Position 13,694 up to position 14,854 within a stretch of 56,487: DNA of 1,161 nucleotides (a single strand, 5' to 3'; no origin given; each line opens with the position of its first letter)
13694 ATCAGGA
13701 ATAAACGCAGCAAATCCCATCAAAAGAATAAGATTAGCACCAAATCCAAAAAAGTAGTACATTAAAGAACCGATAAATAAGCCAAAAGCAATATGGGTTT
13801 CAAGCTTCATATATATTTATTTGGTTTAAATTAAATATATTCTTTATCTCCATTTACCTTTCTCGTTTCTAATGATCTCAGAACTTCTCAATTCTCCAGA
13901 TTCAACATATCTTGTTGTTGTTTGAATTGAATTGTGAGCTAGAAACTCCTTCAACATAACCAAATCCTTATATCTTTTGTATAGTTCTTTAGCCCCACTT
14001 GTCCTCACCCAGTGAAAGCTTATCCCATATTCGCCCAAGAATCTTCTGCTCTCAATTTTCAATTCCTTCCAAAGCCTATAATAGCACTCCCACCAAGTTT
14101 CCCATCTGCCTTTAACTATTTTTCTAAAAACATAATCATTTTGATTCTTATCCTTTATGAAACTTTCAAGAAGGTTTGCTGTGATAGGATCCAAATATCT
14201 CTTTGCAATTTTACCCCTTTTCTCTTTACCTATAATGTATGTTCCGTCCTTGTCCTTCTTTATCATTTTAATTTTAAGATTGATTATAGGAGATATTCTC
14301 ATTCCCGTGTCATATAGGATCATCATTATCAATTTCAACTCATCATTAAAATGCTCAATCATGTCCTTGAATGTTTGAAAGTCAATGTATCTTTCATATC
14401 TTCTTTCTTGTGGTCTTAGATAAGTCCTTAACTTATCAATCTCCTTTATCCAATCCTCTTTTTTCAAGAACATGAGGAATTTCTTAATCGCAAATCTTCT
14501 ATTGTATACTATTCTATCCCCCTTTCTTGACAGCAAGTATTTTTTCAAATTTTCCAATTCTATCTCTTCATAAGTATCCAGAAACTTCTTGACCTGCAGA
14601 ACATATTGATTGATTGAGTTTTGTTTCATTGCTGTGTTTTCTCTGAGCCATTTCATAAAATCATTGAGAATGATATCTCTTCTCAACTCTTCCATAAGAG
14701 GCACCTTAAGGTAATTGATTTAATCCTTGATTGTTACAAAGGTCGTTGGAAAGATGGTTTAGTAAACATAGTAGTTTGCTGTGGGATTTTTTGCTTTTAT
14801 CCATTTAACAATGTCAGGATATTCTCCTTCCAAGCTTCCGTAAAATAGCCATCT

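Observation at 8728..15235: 6.5-kb integrated element in tRNA-Thr with fully resolvable att sites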

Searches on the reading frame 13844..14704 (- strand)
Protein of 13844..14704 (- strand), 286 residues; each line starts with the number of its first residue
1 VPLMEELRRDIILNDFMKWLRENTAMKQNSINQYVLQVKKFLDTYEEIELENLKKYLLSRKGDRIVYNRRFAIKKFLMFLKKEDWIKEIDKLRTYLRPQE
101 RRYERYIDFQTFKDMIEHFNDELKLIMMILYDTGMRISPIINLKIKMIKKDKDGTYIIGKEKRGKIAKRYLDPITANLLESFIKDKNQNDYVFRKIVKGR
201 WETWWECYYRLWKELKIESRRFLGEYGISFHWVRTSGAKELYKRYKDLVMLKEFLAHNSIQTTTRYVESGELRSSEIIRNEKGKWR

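Call 9: search_protein_families(library=pfam, max_evalue=0.1, proteins=[window:13844-14704:-])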
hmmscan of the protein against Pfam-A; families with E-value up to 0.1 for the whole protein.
window:13844-14704:- (286 aa): 2 families
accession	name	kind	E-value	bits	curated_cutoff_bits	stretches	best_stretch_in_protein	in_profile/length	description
PF00589.27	Phage_integrase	-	8.5e-17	61.9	27.1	1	108-269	4-168/172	Phage integrase family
PF02899.23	Phage_int_SAM_1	-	0.034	14.8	22.3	0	13-83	1-82/83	Phage integrase, N-terminal SAM-like domain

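Call 13: find_homologous_proteins(query=window:13844-14704:-)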
Query window:13844-14704:- (286 aa): 19 proteins with E <= 0.001 among 1003 candidates.
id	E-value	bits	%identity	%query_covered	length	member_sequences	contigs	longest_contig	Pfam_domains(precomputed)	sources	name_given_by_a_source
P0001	2.5e-182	623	100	99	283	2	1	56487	PF00589.28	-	-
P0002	2.9e-118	413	66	98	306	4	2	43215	PF00589.28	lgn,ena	-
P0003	9.9e-118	411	65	98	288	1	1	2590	PF00589.28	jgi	jgi:integrase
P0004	1.6e-116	407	65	98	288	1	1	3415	PF00589.28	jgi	jgi:integrase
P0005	6.8e-116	405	62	98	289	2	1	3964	PF00589.28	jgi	jgi:integrase/recombinase XerD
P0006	8.8e-96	339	58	96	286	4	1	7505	PF00589.28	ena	-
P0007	9.8e-92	326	53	95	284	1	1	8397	PF00589.28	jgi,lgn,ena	-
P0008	5.0e-86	307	53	96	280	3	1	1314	PF00589.28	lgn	-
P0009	3.3e-84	301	64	75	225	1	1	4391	PF00589.28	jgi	jgi:integrase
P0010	7.9e-82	293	51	96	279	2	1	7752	PF00589.28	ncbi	-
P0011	3.3e-81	291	52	96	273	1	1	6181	PF00589.28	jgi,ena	-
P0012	9.2e-80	286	52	96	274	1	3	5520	PF00589.28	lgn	-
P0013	5.0e-79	284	51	86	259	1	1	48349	PF00589.28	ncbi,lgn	-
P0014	2.5e-77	278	49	97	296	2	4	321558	PF00589.28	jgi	-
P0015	3.1e-77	278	49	99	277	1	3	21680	PF00589.28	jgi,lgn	jgi:integrase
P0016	4.0e-72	261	47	95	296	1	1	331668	PF00589.28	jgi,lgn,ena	-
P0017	5.1e-50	189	41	94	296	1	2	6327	PF00589.28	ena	-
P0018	1.8e-46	177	54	55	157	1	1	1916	PF00589.28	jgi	jgi:integrase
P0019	5.5e-4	38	27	52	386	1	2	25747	PF13495.13,PF00589.28,PF02899.24,PF22823.3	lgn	-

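Call 14: search_protein_families(library=phrogs, max_evalue=0.01, proteins=[window:13844-14704:-])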
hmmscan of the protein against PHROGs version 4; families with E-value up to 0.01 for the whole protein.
window:13844-14704:- (286 aa): 4 families
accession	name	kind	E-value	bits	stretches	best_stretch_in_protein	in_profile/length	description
phrog_216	-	integration and excision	2.6e-19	70.4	1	104-269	53-224/301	integrase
phrog_1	-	integration and excision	1.4e-17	65.2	1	15-267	168-433/611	integrase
phrog_7269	-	integration and excision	0.00056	20.8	1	227-267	27-67/89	integrase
phrog_14097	-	DNA, RNA and nucleotide metabolism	0.0094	16.4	0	172-238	112-175/224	HNH endonuclease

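Call 15: find_encoding_contigs(protein=P0002, flank=10000, max_places=4)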
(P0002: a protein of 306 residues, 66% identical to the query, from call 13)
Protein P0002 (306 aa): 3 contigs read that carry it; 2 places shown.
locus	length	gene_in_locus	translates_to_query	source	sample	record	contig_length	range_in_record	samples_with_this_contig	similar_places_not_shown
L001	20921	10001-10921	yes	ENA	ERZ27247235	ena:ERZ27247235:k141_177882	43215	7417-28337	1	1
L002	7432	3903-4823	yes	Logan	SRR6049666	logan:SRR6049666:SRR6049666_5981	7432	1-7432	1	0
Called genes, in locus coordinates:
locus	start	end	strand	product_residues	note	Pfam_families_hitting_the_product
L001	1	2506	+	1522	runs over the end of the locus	PF00133:tRNA-synt_1, PF09334:tRNA-synt_1g, PF14890:Intein_splicing, PF09334:tRNA-synt_1g, PF01406:tRNA-synt_1e (weak), PF08264:Anticodon_1, PF19302:DUF5915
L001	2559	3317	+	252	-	PF25231:DUF7847, PF10110:GPDPase_memb (weak)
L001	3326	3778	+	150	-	PF13742:tRNA_anti_2, PF01336:tRNA_anti-codon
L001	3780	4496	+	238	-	PF01970:TctA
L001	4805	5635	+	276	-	PF03352:Adenine_glyco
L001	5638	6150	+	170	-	PF01022:HTH_5 (weak)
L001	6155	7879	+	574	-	PF00145:DNA_methylase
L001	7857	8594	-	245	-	-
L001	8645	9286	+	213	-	PF00730:HhH-GPD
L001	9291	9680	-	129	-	-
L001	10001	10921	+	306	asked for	PF00589:Phage_integrase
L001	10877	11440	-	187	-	-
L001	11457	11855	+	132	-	PF12728:HTH_17, PF13384:HTH_23 (weak), PF00376:MerR (weak)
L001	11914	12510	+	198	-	-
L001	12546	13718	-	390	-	-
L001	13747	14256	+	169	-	-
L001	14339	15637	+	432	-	-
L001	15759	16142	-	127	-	-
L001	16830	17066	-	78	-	PF00808:CBFD_NFYB_HMF (weak)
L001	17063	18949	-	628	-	PF27228:MTBMA_p00010_2nd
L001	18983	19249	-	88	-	-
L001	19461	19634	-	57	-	-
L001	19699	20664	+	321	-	-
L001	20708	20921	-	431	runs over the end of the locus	PF00589:Phage_integrase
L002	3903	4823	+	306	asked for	PF00589:Phage_integrase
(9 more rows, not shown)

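Call 16: find_encoding_contigs(protein=P0014, flank=10000, max_places=4)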
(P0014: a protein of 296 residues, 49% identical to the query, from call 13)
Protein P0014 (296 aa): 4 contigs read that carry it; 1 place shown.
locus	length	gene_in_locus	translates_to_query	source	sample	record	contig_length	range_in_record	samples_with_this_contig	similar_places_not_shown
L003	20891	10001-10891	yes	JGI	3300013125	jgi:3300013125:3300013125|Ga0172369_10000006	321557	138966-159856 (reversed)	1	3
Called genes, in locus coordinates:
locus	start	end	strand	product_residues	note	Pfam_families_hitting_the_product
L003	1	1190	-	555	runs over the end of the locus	PF00932:LTD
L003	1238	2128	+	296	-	PF00557:Peptidase_M24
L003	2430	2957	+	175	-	-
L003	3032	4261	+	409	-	PF00589:Phage_integrase, PF13248:Zn_ribbon_3 (weak)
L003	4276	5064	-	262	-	-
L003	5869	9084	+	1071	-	-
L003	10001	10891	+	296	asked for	PF00589:Phage_integrase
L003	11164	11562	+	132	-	PF14277:DUF4364 (weak)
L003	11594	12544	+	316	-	-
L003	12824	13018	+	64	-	-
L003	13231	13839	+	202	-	-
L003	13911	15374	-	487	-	PF02384:N6_Mtase, PF05175:MTS (weak), PF07669:Eco57I, PF13489:Methyltransf_23 (weak)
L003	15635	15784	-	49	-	-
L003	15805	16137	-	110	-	-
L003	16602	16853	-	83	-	-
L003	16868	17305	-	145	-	-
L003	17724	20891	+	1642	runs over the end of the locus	PF03833:PolC_DP2_N, PF24844:PolC_DP2_central, PF24846:PolC_DP2_cat, PF14890:Intein_splicing, PF14528:LAGLIDADG_3 (faint), PF24846:PolC_DP2_cat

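Call 17: find_encoding_contigs(protein=P0016, flank=10000, max_places=4)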
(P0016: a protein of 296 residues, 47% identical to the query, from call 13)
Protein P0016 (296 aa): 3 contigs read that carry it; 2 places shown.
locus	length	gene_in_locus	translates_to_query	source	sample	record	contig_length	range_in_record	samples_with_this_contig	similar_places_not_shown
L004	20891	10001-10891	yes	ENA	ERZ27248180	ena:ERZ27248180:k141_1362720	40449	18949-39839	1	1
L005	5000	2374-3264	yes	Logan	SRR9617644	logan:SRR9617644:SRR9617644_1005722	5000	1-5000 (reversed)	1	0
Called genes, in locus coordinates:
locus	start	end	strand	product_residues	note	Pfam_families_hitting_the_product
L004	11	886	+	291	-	PF01080:Presenilin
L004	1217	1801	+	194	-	-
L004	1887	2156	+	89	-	PF01883:FeS_assembly_P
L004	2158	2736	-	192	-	-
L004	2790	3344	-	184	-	PF02698:DUF218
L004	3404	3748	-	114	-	-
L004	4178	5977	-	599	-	PF13620:CarboxypepD_reg, PF13715:CarbopepD_reg_2 (faint)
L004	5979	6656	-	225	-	-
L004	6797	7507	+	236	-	PF00149:Metallophos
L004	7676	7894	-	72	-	-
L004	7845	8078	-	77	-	PF01638:HxlR (weak)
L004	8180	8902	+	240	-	-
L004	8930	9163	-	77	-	-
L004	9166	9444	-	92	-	-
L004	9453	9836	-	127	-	-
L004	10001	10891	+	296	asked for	PF00589:Phage_integrase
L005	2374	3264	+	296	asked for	PF00589:Phage_integrase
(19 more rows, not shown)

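Call 20: find_encoding_contigs(protein=P0013, flank=10000, max_places=3)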
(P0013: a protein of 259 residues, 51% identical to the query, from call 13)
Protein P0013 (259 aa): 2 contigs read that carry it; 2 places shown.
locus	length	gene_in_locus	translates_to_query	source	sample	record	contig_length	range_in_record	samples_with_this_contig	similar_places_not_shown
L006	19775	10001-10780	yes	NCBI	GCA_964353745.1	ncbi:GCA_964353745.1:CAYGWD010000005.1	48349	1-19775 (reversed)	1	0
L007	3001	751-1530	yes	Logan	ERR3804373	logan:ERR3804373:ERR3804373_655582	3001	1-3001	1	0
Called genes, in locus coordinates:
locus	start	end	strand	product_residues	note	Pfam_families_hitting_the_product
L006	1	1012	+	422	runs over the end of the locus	PF00589:Phage_integrase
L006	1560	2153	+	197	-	-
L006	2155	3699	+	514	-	PF02384:N6_Mtase, PF20473:MmeI_Mtase (weak), PF07669:Eco57I, PF12950:TaqI_C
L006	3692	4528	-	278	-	-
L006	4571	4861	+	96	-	-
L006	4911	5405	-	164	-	-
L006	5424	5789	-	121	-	-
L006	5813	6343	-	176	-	PF00565:SNase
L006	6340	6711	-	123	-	-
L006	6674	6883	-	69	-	-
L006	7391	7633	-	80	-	-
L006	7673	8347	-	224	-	-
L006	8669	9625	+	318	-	-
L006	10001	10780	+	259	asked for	PF00589:Phage_integrase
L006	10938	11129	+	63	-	-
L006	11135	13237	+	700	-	-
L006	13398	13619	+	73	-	-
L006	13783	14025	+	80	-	-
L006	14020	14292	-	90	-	PF01638:HxlR (weak)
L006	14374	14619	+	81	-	-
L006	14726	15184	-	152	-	-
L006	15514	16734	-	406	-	PF00266:Aminotran_5, PF00155:Aminotran_1_2 (weak), PF01041:DegT_DnrJ_EryC1, PF01053:Cys_Met_Meta_PP (faint)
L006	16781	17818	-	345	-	PF03227:GILT (weak), PF25011:VSR_TRX, PF01323:DSBA (weak)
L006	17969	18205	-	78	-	PF00462:Glutaredoxin, PF13192:Thioredoxin_3 (faint), PF13417:GST_N_3 (weak)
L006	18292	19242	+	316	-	PF03747:ADP_ribosyl_GH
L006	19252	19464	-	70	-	PF08984:DUF1858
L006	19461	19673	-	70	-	PF12797:Fer4_2, PF12837:Fer4_6 (weak), PF13237:Fer4_10 (weak), PF00037:Fer4 (weak), PF13459:Fer4_15, PF13370:Fer4_13, PF12800:Fer4_4 (weak)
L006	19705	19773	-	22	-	?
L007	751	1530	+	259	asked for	PF00589:Phage_integrase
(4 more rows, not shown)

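Call 21: find_encoding_contigs(protein=P0015, flank=10000, max_places=3)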
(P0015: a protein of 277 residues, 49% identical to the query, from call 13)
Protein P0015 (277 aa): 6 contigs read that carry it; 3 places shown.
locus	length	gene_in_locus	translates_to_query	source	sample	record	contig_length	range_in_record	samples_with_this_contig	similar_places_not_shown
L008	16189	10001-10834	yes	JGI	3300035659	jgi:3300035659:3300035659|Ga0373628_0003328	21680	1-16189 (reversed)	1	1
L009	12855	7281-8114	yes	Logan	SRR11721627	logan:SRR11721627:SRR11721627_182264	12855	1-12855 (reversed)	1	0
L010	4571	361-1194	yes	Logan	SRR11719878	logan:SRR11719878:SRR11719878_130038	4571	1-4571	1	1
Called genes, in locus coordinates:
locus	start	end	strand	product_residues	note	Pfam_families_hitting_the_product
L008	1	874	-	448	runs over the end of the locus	PF02878:PGM_PMM_I, PF02879:PGM_PMM_II, PF02880:PGM_PMM_III, PF00408:PGM_PMM_IV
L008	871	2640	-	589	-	PF13522:GATase_6, PF13537:GATase_7, PF13580:SIS_2 (faint), PF01380:SIS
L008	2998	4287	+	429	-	PF00589:Phage_integrase, PF22823:MrpR_C_cat (faint)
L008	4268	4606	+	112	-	-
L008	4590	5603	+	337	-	PF01548:DEDD_Tnp_IS110, PF02371:Transposase_20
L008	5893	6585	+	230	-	-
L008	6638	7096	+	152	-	-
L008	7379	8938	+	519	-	-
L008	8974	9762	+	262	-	-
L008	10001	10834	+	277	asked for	PF00589:Phage_integrase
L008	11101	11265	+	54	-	PF04014:MazE_antitoxin (weak)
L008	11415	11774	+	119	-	-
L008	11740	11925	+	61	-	-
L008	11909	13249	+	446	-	-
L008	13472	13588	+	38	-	-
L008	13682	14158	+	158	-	-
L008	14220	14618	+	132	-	-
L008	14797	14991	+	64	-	-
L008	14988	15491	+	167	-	-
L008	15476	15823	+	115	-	PF03144:GTP_EFTU_D2 (faint), PF16325:Peptidase_U32_C (weak)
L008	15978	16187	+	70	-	?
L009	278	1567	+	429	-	PF00589:Phage_integrase, PF22823:MrpR_C_cat (faint)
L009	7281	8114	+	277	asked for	PF00589:Phage_integrase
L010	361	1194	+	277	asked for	PF00589:Phage_integrase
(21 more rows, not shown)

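Call 32: find_related_loci(query=window:13844-14704:-, collection=viral_contigs, flank=10000)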
Query window:13844-14704:- (286 aa) in viral_contigs; peptide patterns used: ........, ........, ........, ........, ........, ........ (x = any residue, [..] = any of these).
25 stretches matched a pattern, but none encodes a relative of the query by tblastn (E <= 1e-3).

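Call 42: search_solved_structures(query=A1, max_evalue=0.01)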
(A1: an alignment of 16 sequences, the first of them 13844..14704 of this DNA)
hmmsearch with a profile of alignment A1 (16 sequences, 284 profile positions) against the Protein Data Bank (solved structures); distinct sequences matched with E-value up to 0.01: 7.
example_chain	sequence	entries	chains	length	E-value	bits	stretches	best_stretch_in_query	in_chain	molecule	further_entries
4a8e_A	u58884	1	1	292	7.1e-19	71.5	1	6-278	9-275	PROBABLE TYROSINE RECOMBINASE XERC-LIKE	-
5hxy_A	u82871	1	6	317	3.2e-12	49.6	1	6-266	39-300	Tyrosine recombinase XerA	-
9i5v_14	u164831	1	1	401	7.1e-09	38.7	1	8-266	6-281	Ribosome-associated translation inhibitor RaiA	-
2a3v_A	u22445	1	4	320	1.1e-08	38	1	24-182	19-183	site-specific recombinase IntI4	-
5jjv_A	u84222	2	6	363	1.4e-08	37.7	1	112-276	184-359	Tyrosine recombinase XerH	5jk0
1a0p_A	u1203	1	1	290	2.5e-08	36.9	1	16-266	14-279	SITE-SPECIFIC RECOMBINASE XERD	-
5dcf_A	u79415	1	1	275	1.3e-07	34.6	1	121-268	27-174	Tyrosine recombinase XerD,DNA translocase FtsK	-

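Call 43: search_protein_families(library=ncbifam, max_evalue=0.01, proteins=[window:13844-14704:-])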
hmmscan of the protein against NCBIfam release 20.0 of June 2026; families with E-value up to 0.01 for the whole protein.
window:13844-14704:- (286 aa): 8 families
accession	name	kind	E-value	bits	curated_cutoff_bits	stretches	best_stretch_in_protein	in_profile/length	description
NF040815.2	recomb_XerA_Arch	equivalog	2.3e-22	79.8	220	1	15-268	2-253/263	site-specific tyrosine recombinase/integron integrase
TIGR02224.1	recomb_XerC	equivalog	6.4e-16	58.6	335.15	1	15-268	2-276/295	tyrosine recombinase XerC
TIGR02225.1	recomb_XerD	equivalog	4e-14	52.6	329.6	1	15-267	2-272/290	site-specific tyrosine recombinase XerD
NF001399.0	PRK00283.1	subfamily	2e-13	50.2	279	1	12-267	8-281/300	tyrosine recombinase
TIGR02249.1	integrase_gron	subfamily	3.5e-07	29.9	265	1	29-181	17-172/315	integron integrase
NF003462.0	PRK05084.1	equivalog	1.7e-06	27.1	267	1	121-271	196-346/360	tyrosine recombinase XerS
NF011946.0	PRK15417.1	equivalog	2.2e-05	23.8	435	1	66-166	76-174/337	integron integrase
NF007371.0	PRK09871.1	subfamily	0.0014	18.2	222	0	127-274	32-179/198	tyrosine-type DNA invertase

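Call 54: find_related_loci(query=A1, collection=viral_contigs, flank=10000)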
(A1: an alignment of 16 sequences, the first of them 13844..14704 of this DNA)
Query A1 (286 aa) in viral_contigs; peptide patterns used: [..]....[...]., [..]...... (x = any residue, [..] = any of these).
141 stretches matched a pattern, but none encodes a relative of the query by tblastn (E <= 1e-3).

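Call 58: find_encoding_contigs(protein=P0007, flank=10000, max_places=3)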
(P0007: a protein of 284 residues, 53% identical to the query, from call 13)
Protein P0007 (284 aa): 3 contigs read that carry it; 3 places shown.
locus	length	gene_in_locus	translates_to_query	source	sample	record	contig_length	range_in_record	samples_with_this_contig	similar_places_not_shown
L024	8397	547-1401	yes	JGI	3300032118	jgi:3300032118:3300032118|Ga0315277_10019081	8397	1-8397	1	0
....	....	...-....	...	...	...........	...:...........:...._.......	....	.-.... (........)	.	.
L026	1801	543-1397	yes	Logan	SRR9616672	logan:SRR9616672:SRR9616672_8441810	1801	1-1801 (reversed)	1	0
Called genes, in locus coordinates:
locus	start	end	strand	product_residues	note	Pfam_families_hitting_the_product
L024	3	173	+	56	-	?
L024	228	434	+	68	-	-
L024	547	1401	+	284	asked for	PF00589:Phage_integrase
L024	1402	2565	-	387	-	-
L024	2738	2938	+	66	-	-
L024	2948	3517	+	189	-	-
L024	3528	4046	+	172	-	-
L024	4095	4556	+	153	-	PF09851:SHOCT (weak)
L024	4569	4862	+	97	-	-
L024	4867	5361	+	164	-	-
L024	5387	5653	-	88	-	PF12840:HTH_20 (weak)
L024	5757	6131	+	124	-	-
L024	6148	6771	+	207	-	PF28161:Fsx1, PF10699:HAP2-GCS1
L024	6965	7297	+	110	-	-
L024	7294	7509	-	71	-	-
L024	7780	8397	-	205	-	?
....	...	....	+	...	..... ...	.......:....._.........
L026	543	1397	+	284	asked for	PF00589:Phage_integrase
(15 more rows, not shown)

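Call 59: find_encoding_contigs(protein=P0010, flank=10000, max_places=3)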
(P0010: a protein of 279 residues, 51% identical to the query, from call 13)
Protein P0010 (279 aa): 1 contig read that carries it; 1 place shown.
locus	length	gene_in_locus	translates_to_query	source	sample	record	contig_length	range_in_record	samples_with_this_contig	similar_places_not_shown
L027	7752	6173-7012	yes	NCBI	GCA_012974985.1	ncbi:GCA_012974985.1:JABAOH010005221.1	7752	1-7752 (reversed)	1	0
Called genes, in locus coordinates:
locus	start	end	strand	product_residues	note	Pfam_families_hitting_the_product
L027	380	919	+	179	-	-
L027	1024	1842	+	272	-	PF01555:N6_N4_Mtase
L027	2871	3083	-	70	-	PF01475:FUR (weak)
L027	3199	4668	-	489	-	PF12706:Lactamase_B_2 (weak), PF00753:Lactamase_B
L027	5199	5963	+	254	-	-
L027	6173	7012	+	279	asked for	PF00589:Phage_integrase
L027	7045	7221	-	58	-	-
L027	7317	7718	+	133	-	-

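Call 81: search_dna_similar(query=window:13844-14695:-, collection=phages, mode=protein, max_evalue=0.001, max_rows=12)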
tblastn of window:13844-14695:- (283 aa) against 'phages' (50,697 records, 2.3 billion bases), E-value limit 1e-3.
Records with a match: 84; places in all: 84; records where one place covers at least 80% of the query: 13.
Best place of each record, by identity: <60% 84.
By first word of the organism name: Streptococcus 47; Clostridium 13; Listeria 6; Bacteriophage 4; Clostridioides 3; Geobacillus 2; Bacillus 2; Methanocaldococcus 2; Leptospira 1; Bacteroides 1; and 3 more.
By host as written in the record: Clostridium difficile 10; - 9; Listeria monocytogenes 6; Streptococcus mitis SF100 2; Methanocaldococcus fervens 2; Streptococcus pneumoniae 2; Streptococcus iniae Si1 2; Streptococcus pneumoniae 10B00617 2; and 49 more.
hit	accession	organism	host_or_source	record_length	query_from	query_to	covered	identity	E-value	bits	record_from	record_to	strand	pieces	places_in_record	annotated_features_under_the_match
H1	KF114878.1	Leptospira phage vb_LkmZ_Bejolso9-LE1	-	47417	4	269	94%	26.6%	1e-7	59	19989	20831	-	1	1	site-specific recombinase, phage integrase family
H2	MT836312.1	Bacteriophage sp.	human fecal samples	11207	6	272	94%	25.4%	1e-4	49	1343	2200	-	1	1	record has no annotation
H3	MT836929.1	Bacteriophage sp.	human fecal samples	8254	35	265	82%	27.7%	1e-9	65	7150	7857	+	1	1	record has no annotation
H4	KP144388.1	Geobacillus virus E3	failed fermentation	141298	46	268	79%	27.7%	4e-4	47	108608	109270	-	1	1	integrase/recombinase-like protein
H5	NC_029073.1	Geobacillus virus E3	failed fermentation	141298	46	268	79%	27.7%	4e-4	47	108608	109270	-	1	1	integrase/recombinase-like protein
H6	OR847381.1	Listeria phage LM 4-11-1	Listeria monocytogenes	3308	10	274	94%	22.8%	6e-4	47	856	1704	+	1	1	record has no annotation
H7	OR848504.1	Listeria phage LM 4-14-1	Listeria monocytogenes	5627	10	274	94%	22.8%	6e-4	47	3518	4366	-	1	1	record has no annotation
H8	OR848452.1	Listeria phage LM 4-14-1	Listeria monocytogenes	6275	2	274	96%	21.8%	8e-5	50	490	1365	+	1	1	record has no annotation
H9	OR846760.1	Listeria phage LM 4-11-1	Listeria monocytogenes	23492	2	274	96%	21.8%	9e-5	50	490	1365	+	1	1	record has no annotation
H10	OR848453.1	Listeria phage LM 4-14-1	Listeria monocytogenes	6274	2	274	96%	21.8%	1e-4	49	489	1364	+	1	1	record has no annotation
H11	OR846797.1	Listeria phage LM 4-11-1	Listeria monocytogenes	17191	2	274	96%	21.8%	1e-4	49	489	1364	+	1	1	record has no annotation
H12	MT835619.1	Bacteriophage sp.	human fecal samples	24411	35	265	82%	25.7%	1e-7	58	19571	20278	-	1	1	record has no annotation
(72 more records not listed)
